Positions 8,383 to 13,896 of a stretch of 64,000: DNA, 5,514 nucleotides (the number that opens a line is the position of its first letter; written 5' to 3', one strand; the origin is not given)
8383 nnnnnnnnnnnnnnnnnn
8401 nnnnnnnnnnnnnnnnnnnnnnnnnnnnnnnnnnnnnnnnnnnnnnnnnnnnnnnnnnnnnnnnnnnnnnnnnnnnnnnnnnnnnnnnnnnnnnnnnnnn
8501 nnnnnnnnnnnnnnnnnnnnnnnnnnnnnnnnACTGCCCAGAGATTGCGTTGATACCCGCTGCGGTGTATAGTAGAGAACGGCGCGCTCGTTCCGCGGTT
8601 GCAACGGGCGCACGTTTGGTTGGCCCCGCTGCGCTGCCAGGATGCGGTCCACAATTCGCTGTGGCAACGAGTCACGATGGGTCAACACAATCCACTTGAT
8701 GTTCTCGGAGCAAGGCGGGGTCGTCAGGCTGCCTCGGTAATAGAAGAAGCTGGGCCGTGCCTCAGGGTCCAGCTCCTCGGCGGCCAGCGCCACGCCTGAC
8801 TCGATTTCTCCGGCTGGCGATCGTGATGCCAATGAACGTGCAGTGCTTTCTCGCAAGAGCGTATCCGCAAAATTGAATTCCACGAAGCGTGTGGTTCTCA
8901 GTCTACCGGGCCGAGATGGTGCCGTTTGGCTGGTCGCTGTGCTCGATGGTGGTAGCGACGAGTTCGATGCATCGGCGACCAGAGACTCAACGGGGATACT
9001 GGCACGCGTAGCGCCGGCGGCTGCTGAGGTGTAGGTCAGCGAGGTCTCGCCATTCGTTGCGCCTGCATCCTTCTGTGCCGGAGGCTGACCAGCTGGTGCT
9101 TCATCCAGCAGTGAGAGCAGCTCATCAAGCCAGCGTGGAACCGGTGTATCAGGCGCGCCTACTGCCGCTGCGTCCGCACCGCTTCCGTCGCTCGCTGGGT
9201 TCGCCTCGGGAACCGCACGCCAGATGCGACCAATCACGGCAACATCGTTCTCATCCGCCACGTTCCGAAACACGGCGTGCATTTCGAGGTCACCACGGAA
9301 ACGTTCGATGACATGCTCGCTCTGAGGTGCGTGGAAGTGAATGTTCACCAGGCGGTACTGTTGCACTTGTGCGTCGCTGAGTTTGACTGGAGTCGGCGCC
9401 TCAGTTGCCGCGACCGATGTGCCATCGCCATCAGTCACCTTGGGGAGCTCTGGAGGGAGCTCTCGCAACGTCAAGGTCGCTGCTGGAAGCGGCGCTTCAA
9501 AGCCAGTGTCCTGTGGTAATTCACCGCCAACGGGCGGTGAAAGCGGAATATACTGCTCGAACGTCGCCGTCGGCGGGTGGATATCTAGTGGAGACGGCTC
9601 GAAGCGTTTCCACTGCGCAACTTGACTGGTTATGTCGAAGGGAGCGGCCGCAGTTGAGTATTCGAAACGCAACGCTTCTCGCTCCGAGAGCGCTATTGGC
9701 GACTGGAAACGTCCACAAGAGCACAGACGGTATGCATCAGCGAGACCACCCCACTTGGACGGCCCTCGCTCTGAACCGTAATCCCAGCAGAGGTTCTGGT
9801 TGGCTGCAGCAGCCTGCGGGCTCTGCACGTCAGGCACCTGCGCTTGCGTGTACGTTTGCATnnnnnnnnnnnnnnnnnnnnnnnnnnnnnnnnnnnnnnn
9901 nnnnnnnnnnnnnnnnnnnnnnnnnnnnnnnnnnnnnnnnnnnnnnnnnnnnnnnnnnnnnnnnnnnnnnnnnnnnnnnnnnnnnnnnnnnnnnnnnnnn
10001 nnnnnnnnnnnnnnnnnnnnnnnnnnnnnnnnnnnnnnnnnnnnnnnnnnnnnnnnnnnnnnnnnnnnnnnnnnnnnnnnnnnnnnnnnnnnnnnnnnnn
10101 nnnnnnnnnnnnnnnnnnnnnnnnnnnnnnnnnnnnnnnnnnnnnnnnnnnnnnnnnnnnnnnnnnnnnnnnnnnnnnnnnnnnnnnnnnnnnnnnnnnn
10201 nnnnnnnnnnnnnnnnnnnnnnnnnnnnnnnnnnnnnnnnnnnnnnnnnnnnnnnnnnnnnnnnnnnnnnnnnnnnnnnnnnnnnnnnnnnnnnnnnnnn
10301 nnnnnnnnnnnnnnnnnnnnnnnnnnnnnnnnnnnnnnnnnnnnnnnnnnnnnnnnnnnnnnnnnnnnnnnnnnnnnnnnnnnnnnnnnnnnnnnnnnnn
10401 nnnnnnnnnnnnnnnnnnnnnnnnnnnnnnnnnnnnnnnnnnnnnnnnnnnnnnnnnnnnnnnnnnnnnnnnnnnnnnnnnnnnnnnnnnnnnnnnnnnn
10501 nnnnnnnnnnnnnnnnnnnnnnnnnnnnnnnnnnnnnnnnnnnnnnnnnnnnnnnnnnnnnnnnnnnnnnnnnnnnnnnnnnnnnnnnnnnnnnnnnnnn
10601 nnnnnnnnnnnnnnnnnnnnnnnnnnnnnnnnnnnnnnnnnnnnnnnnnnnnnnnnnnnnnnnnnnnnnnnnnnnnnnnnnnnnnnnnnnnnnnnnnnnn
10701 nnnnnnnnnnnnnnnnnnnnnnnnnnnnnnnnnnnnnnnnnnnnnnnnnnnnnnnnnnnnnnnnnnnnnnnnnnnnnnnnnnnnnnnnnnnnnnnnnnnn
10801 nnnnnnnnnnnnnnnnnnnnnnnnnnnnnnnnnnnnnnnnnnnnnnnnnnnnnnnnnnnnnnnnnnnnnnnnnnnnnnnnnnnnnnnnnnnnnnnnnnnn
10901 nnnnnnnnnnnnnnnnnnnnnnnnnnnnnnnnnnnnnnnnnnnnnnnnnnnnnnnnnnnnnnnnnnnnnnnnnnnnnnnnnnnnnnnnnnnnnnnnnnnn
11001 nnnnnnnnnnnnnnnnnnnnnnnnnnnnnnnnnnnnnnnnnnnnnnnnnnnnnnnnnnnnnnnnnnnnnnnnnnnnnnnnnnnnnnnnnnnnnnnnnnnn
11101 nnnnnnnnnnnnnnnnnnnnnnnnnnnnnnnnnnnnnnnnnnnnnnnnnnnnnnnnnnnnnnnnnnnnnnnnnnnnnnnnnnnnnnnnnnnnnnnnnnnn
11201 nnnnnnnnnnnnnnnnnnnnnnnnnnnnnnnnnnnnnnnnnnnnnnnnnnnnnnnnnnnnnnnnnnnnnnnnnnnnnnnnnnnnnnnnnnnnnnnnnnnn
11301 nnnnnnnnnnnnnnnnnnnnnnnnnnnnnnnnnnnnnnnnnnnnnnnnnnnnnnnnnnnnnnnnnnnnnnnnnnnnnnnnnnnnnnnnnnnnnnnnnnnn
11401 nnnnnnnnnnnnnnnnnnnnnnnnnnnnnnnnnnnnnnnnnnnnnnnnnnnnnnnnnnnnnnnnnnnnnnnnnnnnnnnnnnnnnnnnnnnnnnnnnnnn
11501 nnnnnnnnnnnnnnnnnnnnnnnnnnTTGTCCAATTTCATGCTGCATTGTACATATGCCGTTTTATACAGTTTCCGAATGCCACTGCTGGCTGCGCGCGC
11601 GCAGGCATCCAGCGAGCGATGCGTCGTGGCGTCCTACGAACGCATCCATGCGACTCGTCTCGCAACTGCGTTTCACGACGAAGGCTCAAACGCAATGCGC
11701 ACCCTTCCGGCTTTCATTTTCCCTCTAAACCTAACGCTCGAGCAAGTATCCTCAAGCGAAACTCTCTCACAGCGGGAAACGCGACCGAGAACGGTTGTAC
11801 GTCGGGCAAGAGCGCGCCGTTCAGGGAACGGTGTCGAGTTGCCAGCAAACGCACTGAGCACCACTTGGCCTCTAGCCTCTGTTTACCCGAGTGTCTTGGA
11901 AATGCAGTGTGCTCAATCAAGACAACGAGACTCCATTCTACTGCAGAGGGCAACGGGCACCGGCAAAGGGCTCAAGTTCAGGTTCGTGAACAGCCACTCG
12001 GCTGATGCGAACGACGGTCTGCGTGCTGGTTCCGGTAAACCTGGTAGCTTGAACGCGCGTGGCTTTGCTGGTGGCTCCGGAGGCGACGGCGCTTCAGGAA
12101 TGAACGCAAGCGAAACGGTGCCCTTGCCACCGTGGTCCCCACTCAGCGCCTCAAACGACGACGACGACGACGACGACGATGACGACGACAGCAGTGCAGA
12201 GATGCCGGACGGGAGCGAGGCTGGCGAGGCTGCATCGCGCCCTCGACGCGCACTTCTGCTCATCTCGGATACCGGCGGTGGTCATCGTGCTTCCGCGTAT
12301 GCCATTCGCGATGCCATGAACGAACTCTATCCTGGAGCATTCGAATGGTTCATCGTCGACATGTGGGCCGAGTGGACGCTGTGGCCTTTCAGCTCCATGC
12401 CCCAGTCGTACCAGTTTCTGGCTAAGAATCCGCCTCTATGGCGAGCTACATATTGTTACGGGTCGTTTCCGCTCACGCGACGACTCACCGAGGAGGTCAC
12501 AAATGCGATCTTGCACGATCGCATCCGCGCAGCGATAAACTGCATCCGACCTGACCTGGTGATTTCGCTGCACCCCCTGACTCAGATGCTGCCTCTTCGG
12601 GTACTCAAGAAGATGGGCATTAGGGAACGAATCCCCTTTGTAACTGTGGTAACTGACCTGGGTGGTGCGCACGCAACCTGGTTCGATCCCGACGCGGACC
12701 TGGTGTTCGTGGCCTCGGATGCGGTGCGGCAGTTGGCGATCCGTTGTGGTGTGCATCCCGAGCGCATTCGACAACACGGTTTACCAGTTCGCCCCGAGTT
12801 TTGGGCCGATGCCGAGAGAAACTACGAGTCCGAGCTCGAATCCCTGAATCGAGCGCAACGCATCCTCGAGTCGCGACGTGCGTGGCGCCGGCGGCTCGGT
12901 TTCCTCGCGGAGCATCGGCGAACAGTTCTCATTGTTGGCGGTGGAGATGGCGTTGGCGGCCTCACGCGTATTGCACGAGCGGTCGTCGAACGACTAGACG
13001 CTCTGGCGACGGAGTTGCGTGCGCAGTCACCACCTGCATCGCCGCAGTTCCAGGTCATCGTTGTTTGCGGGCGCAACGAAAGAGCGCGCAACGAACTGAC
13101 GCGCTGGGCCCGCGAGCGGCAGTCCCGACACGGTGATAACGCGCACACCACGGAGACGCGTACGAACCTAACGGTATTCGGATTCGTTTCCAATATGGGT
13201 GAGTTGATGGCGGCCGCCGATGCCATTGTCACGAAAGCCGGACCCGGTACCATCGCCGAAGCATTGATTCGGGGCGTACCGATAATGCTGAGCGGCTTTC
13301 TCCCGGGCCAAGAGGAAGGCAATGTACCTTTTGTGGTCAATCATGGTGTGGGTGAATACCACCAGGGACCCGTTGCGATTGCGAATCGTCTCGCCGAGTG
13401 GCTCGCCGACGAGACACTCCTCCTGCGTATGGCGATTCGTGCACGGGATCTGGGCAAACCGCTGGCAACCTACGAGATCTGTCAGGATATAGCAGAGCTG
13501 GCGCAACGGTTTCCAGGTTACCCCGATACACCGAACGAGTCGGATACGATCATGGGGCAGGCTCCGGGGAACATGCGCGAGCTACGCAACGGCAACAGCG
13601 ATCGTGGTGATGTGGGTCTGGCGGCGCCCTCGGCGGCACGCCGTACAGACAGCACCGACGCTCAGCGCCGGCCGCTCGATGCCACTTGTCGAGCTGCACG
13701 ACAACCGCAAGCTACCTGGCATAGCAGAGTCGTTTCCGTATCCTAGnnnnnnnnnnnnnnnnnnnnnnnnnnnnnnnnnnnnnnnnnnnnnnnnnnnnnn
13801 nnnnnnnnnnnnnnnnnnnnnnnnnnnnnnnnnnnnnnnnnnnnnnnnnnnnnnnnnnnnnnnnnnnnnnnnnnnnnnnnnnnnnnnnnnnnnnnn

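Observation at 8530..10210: Alpha-carbonic anhydrase of the disulfide-bearing extracytosolic type with a bipartite-looking presequence but no in-frame ATG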

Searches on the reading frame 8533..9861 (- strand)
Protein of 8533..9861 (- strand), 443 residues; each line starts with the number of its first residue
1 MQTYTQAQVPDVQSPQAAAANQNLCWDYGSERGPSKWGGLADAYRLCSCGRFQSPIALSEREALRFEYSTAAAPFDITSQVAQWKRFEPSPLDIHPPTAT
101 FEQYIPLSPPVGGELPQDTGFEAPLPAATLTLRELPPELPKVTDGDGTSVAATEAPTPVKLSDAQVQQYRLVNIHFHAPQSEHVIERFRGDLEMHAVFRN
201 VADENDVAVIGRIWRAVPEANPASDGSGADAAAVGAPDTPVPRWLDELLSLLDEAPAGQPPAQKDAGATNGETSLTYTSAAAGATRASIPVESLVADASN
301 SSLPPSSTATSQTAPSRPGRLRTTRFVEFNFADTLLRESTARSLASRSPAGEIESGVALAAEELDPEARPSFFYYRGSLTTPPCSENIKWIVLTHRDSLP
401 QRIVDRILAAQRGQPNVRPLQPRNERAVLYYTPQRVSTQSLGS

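Call 16: list_cluster_members(proteins=[P0001, P0002, window:8533-9861:-, window:8533-10092:-])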
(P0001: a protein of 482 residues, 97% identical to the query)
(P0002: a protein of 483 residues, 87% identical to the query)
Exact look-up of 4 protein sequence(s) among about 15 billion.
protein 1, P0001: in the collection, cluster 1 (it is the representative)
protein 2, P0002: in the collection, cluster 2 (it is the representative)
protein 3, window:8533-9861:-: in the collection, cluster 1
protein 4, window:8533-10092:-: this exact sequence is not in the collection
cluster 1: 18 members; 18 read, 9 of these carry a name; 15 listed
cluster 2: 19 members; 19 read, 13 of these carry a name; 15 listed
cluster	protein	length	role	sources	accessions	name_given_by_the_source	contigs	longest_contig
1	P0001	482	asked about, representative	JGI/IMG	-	-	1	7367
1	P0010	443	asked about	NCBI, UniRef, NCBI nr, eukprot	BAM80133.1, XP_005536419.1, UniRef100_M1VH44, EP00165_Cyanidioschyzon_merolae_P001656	similar to carbonic anhydrase precursor [Cyanidioschyzon merolae strain 10D] | Similar to carbonic anhydrase n=1 Tax=Cyanidioschyzon merolae (strain NIES-3377 / 10D) ... | XP_005536419.1 similar to carbonic anhydrase precursor [Cyanidioschyzon merolae strain ...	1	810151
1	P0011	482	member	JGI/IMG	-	carbonic anhydrase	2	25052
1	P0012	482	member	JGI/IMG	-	carbonic anhydrase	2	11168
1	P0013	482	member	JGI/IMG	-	carbonic anhydrase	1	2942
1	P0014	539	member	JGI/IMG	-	carbonic anhydrase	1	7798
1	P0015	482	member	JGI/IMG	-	carbonic anhydrase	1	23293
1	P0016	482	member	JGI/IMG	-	carbonic anhydrase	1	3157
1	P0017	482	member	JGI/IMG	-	carbonic anhydrase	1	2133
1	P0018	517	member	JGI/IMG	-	carbonic anhydrase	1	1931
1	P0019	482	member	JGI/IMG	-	-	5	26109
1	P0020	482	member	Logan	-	-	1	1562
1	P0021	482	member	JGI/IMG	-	-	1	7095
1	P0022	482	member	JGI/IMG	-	-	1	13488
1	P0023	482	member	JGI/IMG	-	-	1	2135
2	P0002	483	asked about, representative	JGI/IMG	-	carbonic anhydrase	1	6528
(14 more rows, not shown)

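Call 54: search_protein_representatives(protein=window:8533-9861:-)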
Query: 443 residues. Proteins with E-value up to 0.001 (for the whole library): 5184; up to 1e-10: 1105; up to 1e-30: 21. The best 150 are listed.
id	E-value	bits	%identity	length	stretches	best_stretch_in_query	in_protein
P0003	1.2e-166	571.3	68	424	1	25-435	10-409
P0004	9.3e-90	318.0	48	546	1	17-435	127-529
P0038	7.2e-79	282.1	61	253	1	204-436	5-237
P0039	4.3e-68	246.6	37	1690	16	373-429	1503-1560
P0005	1.1e-65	238.8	44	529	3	17-269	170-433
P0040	5.9e-62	226.4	38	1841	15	364-428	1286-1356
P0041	7.7e-52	193.1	36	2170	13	370-427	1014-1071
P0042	1.4e-47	179.1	35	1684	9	370-430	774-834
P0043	1.8e-43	165.5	36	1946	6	371-433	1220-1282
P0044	6.6e-43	163.6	33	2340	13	338-428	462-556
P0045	8.5e-41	156.7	37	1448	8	361-428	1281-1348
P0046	6.4e-39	150.5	38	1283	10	369-429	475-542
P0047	9.4e-38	146.7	36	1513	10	364-429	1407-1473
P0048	1.2e-36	143.0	37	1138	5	345-429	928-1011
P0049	1.1e-35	139.8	36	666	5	293-433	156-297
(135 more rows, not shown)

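Call 57: find_homologous_proteins(query=A3, max_evalue=1e-15)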
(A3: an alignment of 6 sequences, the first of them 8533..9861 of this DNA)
Query A3 (6 sequences) (443 aa, profile of the alignment): 8 proteins with E <= 1e-15 among 8000 candidates.
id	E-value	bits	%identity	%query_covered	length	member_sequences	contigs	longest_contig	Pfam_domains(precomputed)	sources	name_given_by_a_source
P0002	9.8e-226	768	90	100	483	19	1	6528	PF00194.27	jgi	jgi:carbonic anhydrase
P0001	2.8e-218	744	97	100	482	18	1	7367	PF00194.27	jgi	-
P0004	7.6e-210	716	44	92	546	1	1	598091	PF00194.27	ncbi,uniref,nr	ncbi:hypothetical protein CDCA_CDCA02G0644 [Cyanidium caldarium]|uniref:carbonic anhydrase n=1 Tax=C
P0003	2.6e-203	694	67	92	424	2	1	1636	PF00194.27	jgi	jgi:carbonic anhydrase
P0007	7.0e-134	466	46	16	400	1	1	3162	PF00194.27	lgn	-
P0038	1.6e-84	303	62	52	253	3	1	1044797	PF00194.27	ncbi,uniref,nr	ncbi:hypothetical protein F1559_004593 [Cyanidiococcus yangmingshanensis]|uniref:carbonic anhydrase 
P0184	1.3e-26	112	36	20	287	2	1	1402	PF00194.27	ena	-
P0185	4.8e-20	90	43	15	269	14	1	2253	PF00194.27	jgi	jgi:carbonic anhydrase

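Call 59: find_encoding_contigs(protein=P0038, flank=4000, max_places=4)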
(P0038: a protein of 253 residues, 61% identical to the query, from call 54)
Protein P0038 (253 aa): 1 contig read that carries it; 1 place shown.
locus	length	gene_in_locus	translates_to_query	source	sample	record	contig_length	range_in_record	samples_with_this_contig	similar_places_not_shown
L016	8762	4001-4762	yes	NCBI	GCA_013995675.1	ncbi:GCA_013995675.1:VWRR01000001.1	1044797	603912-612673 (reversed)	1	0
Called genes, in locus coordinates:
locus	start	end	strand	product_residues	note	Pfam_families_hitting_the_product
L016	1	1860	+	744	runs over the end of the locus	PF00742:Homoserine_dh (faint)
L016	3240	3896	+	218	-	-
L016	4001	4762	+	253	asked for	PF00194:Carb_anhydrase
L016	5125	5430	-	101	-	-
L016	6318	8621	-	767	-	PF00515:TPR_1 (faint), PF05843:Suf (faint), PF07719:TPR_2 (faint), PF13181:TPR_8 (faint), PF13424:TPR_12 (faint), PF13428:TPR_14 (faint), PF13432:TPR_16 (faint), PF23914:TPR_CcmH_CycH (weak), +6 more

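Call 64: predict_structure(alignment_id=A3)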
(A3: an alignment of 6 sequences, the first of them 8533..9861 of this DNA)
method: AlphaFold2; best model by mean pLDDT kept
length: 443 residues; sequences in the alignment: 6
mean_pLDDT: 48.3   pTM: 0.54
mean pLDDT of the five models: 48.3, 42.1, 42.1, 32.5, 28.1
residues with pLDDT >= 90: 0; 70-90: 108; 50-70: 62; < 50: 273
segments of 3 or more residues with pLDDT < 50: 1-70, 114-118, 135-144, 147-164, 182-187, 221-237, 255-323, 338-385, 418-443
pLDDT, mean of each block of 10 residues (from residue 1): 26 25 26 33 33 38 41 69 79 61 74 50 79 52 44 37 67 78 50 81 77 74 38 47 83 50 24 23 23 23 23 24 66 59 27 24 31 45 52 67 82 58 35 36 31
secondary structure, 60 per line:
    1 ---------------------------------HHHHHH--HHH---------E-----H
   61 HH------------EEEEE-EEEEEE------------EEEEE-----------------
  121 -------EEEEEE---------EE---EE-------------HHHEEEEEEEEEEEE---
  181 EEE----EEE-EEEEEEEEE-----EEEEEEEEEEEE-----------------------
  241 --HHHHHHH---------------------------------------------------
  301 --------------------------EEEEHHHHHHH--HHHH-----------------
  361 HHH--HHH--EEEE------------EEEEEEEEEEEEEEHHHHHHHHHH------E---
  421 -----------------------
elements in order: H34-39 E75-79 E81-86 E99-103 E128-133 E166-177 E181-183 E188-190 E192-200 E206-217 H243-249 E327-330 H331-337 H340-343 E371-374 E387-400 H401-410

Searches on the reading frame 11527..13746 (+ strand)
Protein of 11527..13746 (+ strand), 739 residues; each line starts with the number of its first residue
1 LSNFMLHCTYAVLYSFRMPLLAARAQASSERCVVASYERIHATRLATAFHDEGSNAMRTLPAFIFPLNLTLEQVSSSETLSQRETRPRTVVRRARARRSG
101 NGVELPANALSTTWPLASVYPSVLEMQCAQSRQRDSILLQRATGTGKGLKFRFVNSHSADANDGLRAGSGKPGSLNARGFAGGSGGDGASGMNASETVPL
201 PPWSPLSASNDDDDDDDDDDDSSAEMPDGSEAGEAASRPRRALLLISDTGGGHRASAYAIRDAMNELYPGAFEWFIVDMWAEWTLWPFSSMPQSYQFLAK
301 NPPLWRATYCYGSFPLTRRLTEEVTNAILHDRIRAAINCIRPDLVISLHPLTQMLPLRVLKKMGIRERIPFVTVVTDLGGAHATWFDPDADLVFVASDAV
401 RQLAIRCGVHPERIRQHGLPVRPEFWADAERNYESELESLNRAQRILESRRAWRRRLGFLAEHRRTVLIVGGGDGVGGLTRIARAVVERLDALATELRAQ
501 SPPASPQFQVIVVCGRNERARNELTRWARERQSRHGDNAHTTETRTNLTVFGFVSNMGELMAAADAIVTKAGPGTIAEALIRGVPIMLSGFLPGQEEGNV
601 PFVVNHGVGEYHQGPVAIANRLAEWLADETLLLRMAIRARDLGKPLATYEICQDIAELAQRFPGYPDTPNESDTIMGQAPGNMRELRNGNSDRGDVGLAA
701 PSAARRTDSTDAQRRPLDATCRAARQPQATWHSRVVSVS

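Call 44: search_protein_families(library=pfam, proteins=[window:11527-13746:+], max_evalue=0.001)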
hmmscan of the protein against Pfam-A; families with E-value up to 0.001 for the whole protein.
window:11527-13746:+ (739 aa): 2 families
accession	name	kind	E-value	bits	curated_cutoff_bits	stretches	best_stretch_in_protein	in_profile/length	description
PF06925.17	MGDG_synth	-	1.7e-30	106.8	25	1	253-421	1-169/169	Monogalactosyldiacylglycerol (MGDG) synthase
PF04101.22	Glyco_tran_28_C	-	7.6e-11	42.8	22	1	467-614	2-125/166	Glycosyltransferase family 28 C-terminal domain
